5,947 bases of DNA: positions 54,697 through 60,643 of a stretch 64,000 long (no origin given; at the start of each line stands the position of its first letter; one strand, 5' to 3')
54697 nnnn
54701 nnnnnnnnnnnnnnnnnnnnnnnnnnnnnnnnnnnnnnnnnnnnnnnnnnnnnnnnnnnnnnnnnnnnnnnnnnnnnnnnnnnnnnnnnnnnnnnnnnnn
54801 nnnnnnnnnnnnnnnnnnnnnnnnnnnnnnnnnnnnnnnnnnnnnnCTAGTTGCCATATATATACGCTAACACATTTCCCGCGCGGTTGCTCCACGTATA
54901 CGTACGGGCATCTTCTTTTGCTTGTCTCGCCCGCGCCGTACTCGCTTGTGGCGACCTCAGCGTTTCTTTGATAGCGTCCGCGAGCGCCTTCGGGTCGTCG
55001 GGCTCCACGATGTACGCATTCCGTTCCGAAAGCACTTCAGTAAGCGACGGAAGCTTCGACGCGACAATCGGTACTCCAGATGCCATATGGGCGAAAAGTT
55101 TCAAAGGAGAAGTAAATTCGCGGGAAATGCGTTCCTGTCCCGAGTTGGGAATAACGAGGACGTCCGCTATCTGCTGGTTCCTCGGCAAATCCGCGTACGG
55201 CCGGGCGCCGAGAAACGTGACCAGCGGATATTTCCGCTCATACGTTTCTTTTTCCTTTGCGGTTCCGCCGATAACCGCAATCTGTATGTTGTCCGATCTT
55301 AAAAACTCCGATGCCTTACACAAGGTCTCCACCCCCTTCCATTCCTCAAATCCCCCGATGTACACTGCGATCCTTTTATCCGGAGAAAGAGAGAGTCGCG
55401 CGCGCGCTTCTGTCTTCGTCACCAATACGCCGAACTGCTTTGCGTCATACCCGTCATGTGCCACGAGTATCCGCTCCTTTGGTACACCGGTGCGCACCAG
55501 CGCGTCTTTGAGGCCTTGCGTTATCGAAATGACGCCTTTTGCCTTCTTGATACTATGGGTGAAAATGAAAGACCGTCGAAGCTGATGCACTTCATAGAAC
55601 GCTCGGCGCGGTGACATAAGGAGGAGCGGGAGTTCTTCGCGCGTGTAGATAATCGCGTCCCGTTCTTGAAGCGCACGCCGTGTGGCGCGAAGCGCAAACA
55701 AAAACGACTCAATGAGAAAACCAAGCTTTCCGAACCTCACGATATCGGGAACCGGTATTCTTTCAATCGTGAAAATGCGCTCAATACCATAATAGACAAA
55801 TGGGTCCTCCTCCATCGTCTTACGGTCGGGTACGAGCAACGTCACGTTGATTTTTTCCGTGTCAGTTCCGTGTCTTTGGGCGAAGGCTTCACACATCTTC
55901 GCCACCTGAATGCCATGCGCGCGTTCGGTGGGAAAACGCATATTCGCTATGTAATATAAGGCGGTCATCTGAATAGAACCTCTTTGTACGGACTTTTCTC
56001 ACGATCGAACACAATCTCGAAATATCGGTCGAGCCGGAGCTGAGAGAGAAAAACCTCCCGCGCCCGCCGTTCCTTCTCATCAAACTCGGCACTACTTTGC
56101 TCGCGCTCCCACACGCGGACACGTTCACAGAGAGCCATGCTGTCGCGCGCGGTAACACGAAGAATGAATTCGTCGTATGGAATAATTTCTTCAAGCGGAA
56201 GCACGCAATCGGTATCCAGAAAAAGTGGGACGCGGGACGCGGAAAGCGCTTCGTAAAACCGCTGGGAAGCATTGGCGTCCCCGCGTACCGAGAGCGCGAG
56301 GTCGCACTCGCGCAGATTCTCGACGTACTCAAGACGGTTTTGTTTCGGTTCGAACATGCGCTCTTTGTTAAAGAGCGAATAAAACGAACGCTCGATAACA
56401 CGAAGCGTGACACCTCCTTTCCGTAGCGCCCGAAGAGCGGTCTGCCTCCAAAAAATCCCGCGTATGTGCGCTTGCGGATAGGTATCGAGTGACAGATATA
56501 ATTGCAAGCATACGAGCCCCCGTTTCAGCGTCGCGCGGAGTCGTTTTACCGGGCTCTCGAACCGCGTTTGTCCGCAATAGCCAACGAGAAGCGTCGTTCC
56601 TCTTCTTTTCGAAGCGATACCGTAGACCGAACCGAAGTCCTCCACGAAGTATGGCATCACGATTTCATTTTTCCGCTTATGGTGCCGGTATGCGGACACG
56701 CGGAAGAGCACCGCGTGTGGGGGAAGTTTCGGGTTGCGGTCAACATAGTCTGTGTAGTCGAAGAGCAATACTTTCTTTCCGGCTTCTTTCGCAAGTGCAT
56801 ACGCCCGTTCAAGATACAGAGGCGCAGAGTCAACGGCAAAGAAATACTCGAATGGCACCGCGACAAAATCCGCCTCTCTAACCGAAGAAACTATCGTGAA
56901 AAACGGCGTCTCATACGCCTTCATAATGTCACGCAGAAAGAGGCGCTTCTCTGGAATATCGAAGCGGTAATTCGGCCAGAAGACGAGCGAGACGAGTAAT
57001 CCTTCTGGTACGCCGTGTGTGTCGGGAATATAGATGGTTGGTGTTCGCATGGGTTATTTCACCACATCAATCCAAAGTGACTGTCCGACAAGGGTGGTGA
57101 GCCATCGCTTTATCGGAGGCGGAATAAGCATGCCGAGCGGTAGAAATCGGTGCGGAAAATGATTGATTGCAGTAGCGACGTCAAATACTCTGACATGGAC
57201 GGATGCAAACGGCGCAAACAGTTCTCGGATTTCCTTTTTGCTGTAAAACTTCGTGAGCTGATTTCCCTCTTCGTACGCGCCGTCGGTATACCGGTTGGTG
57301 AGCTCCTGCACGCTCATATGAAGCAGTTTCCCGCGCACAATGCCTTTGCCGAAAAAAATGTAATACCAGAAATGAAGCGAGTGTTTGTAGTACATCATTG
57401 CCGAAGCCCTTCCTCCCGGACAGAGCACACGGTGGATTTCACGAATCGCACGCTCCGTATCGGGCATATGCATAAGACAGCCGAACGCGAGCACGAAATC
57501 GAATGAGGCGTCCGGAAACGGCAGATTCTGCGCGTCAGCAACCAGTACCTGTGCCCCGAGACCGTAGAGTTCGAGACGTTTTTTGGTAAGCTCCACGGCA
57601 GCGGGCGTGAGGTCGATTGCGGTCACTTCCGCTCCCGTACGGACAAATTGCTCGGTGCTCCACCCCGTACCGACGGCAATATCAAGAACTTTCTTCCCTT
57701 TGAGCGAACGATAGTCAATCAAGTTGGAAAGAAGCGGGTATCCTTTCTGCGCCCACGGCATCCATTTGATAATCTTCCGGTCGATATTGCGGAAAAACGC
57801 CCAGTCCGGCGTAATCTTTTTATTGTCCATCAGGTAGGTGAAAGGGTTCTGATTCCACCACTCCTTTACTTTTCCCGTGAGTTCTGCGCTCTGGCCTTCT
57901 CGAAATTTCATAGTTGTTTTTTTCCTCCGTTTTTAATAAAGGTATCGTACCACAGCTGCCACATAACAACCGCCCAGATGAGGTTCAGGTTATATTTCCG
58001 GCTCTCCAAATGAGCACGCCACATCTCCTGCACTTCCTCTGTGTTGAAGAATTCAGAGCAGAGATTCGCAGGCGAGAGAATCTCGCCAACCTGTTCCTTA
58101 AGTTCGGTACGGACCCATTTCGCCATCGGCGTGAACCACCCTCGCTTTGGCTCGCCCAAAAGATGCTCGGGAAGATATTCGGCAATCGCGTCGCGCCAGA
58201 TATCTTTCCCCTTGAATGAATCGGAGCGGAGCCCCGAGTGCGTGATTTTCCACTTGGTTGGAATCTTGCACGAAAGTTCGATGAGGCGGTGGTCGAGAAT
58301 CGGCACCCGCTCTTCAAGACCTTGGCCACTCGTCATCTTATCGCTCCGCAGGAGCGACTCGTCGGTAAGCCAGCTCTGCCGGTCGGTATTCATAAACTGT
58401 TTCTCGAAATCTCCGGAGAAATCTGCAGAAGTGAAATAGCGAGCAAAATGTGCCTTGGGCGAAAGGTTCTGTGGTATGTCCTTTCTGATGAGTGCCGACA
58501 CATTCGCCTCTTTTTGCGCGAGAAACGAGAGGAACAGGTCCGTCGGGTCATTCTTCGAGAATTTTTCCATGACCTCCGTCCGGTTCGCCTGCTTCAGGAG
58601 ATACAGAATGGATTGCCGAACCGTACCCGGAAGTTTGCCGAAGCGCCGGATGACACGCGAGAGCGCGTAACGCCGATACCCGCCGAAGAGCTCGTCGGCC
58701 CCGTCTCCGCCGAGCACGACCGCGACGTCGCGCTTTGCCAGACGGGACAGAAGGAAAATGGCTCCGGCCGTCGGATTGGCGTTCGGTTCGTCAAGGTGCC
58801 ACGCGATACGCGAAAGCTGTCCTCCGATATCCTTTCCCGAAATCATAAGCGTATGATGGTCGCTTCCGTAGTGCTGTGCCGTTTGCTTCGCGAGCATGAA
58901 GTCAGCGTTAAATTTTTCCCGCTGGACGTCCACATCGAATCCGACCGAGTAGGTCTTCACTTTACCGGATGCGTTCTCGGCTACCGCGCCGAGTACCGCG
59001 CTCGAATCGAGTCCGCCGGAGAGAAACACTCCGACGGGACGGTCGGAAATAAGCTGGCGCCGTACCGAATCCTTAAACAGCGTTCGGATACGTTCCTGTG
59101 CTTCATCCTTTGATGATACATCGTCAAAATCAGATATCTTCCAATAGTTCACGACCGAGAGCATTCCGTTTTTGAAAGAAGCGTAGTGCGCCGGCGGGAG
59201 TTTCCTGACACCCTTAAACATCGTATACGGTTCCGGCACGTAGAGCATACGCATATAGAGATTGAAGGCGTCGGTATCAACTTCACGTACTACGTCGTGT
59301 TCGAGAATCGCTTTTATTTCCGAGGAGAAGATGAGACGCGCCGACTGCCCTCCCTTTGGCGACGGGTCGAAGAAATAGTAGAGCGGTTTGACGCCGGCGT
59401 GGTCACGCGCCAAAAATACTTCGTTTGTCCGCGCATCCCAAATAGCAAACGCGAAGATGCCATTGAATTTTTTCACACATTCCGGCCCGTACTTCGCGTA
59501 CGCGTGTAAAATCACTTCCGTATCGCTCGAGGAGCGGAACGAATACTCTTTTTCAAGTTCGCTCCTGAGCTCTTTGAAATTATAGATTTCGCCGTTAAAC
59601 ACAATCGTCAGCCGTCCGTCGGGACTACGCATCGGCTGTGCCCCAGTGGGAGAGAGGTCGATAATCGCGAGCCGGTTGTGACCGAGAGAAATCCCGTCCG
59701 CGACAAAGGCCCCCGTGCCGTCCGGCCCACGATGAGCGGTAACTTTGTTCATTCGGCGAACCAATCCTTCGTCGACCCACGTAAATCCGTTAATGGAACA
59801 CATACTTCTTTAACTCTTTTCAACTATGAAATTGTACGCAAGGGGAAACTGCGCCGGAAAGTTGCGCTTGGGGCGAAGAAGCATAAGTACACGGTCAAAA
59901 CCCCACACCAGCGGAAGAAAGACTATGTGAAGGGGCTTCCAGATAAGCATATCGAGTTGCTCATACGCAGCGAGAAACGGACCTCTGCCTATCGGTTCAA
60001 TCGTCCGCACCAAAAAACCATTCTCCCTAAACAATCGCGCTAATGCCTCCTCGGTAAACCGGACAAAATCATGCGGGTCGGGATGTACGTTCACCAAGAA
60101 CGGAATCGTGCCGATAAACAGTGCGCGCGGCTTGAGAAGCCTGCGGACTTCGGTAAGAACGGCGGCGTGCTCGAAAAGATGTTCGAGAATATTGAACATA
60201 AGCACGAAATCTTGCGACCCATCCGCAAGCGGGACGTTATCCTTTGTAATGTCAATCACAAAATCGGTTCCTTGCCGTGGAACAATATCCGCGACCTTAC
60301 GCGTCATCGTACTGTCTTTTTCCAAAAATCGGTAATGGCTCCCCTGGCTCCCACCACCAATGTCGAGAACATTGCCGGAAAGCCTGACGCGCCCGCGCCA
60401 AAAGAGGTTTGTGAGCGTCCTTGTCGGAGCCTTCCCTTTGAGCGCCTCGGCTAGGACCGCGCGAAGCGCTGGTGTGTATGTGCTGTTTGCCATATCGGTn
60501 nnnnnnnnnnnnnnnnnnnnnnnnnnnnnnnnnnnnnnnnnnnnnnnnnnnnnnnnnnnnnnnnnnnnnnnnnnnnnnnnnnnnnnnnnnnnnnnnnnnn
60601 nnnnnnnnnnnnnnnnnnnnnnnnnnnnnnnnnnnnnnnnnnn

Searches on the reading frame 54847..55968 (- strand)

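Call 12: search_protein_families(library=pfam, proteins=[window:54847-55968:-], max_evalue=0.001)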
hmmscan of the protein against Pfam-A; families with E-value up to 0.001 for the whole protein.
window:54847-55968:- (373 aa): 4 families
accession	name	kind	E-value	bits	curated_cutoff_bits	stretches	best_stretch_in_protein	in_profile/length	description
PF13692.12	Glyco_trans_1_4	-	2.2e-20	73.8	27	1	199-338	2-141/142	Glycosyl transferases group 1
PF00534.26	Glycos_transf_1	-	7.9e-19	68.3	26.4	1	185-352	2-171/172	Glycosyl transferases group 1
PF13524.12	Glyco_trans_1_2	-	3.6e-08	33.9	25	1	226-367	13-143/144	Glycosyl transferase-like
PF13439.12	Glyco_transf_4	-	8.2e-05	23.1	28.5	1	40-176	20-168/170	Glycosyltransferase Family 4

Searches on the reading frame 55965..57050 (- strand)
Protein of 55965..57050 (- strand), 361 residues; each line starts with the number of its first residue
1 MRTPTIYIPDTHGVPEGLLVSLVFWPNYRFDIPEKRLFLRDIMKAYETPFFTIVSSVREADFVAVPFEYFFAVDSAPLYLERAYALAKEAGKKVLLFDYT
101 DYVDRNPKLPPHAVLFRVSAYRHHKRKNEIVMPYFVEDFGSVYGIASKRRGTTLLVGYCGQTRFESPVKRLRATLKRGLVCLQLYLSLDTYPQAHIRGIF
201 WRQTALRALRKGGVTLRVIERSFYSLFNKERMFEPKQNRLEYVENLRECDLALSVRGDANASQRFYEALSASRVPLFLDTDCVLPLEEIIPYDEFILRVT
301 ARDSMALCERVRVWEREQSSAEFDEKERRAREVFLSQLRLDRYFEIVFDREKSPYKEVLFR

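Call 13: search_protein_families(library=pfam, proteins=[window:55965-57050:-], max_evalue=0.001)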
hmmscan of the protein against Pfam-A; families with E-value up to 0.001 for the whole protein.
window:55965-57050:- (361 aa): 2 families
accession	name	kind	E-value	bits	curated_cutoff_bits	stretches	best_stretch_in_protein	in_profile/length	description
PF03016.20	Exostosin_GT47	-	2.3e-08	34.2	33.4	1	236-307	215-286/293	Exostosin GT47 domain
PF24785.1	RXYLT1_C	-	0.00071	19.5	27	0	229-279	57-107/187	RXYLT1 C-terminal domain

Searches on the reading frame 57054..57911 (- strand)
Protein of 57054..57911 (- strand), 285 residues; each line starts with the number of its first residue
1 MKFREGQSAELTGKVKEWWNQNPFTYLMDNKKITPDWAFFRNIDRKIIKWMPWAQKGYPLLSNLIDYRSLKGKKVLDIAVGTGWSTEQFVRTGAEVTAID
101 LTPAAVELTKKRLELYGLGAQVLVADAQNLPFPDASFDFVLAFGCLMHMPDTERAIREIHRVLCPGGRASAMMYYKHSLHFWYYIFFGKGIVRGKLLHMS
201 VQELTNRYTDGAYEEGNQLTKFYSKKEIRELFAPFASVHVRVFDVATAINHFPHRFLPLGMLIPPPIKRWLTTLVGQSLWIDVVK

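Call 13: search_protein_families(library=pfam, proteins=[window:57054-57911:-], max_evalue=0.001)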
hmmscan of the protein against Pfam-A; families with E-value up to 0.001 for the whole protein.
window:57054-57911:- (285 aa): 7 families
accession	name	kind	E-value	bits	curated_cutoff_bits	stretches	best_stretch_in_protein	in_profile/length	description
PF08241.18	Methyltransf_11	-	6.4e-27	94.5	21.2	1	76-169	1-93/95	Methyltransferase domain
PF13649.12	Methyltransf_25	-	1.1e-24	87.4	27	1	75-167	1-97/97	Methyltransferase domain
PF13847.12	Methyltransf_31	-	1.9e-16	60.5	27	1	71-170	3-108/145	Methyltransferase domain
PF08242.18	Methyltransf_12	-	2.1e-15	57.7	30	1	76-168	1-97/98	Methyltransferase domain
PF01209.24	Ubie_methyltran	-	6.3e-14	52.3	20.1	1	69-177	45-157/233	ubiE/COQ5 methyltransferase family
PF13489.12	Methyltransf_23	-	4.6e-13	49.7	27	1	69-232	20-154/164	Methyltransferase domain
PF05148.21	Methyltransf_8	-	0.00065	20.1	27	0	112-168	98-153/219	Hypothetical methyltransferase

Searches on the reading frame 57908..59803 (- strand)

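Call 13: search_protein_families(library=pfam, proteins=[window:57908-59803:-], max_evalue=0.001)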
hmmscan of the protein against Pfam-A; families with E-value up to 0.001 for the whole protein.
window:57908-59803:- (631 aa): 4 families
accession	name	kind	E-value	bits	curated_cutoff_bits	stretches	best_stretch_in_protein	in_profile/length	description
PF00733.27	Asn_synthase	-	3.3e-78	264.3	21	1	239-619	2-353/354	Asparagine synthase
PF13537.11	GATase_7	-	5.5e-46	156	25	1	42-167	1-122/123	Glutamine amidotransferase domain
PF13522.11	GATase_6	-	8.8e-44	149.1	27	1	27-146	1-121/130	Glutamine amidotransferase domain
PF12481.13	DUF3700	-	7.3e-06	26.1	27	1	68-146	80-162/228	Aluminium induced protein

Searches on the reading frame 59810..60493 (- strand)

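Call 13: search_protein_families(library=pfam, proteins=[window:59810-60493:-], max_evalue=0.001)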
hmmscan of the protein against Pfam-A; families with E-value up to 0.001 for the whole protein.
window:59810-60493:- (227 aa): 4 families
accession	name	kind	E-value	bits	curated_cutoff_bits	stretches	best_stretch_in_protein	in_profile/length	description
PF08241.18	Methyltransf_11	-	1e-07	32.9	21.2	1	63-127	30-94/95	Methyltransferase domain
PF13489.12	Methyltransf_23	-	1.5e-06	28.5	27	1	37-162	21-161/164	Methyltransferase domain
PF08242.18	Methyltransf_12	-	2.9e-05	25.1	30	1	52-125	21-97/98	Methyltransferase domain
PF13649.12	Methyltransf_25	-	0.00068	20.7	27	0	83-122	55-95/97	Methyltransferase domain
